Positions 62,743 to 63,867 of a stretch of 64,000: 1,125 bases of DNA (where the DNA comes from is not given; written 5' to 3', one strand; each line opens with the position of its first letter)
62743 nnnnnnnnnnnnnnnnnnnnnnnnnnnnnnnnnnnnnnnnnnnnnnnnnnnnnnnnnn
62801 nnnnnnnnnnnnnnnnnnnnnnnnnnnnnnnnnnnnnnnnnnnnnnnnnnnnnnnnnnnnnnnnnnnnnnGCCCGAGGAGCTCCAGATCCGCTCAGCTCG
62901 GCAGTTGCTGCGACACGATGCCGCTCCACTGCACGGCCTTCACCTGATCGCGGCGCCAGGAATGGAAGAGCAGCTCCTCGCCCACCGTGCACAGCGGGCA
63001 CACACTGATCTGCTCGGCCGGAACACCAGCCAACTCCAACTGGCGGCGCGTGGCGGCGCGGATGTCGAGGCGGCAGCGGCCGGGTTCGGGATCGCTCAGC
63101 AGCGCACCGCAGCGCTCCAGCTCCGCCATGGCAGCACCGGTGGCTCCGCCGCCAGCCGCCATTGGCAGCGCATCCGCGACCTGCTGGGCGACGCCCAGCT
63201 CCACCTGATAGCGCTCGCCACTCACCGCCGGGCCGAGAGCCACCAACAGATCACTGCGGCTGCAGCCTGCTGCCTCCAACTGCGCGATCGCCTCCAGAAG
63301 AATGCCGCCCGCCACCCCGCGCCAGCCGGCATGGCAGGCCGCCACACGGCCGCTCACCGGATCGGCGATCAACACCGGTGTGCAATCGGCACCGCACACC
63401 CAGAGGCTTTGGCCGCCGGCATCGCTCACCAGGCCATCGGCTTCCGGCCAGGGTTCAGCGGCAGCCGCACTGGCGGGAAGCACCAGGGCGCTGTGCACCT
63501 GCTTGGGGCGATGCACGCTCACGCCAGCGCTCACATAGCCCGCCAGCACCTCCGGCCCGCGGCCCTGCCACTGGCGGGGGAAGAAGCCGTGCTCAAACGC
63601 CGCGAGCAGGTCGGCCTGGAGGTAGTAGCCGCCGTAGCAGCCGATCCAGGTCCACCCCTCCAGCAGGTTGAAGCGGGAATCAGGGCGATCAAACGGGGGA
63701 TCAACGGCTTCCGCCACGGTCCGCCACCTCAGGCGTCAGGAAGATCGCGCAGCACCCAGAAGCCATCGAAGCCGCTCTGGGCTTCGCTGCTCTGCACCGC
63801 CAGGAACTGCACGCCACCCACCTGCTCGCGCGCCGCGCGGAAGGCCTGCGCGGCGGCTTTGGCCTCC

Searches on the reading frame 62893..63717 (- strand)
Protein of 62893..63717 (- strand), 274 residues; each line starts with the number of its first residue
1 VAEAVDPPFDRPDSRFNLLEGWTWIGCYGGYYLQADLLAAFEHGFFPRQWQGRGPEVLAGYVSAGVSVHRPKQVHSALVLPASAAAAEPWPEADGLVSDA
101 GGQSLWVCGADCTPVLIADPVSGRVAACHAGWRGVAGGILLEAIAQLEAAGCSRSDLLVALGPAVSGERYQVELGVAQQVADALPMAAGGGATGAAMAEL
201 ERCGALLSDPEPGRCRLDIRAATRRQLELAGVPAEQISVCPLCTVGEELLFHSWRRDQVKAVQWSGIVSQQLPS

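Call 61: search_protein_families(library=pfam, proteins=[window:62893-63717:-], max_evalue=0.001)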
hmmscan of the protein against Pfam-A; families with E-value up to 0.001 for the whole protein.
window:62893-63717:- (274 aa): 1 family
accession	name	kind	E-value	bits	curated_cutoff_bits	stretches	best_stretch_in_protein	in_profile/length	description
PF02578.20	Cu-oxidase_4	-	8.4e-44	150.2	22.9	1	68-259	46-228/238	Multi-copper polyphenol oxidoreductase laccase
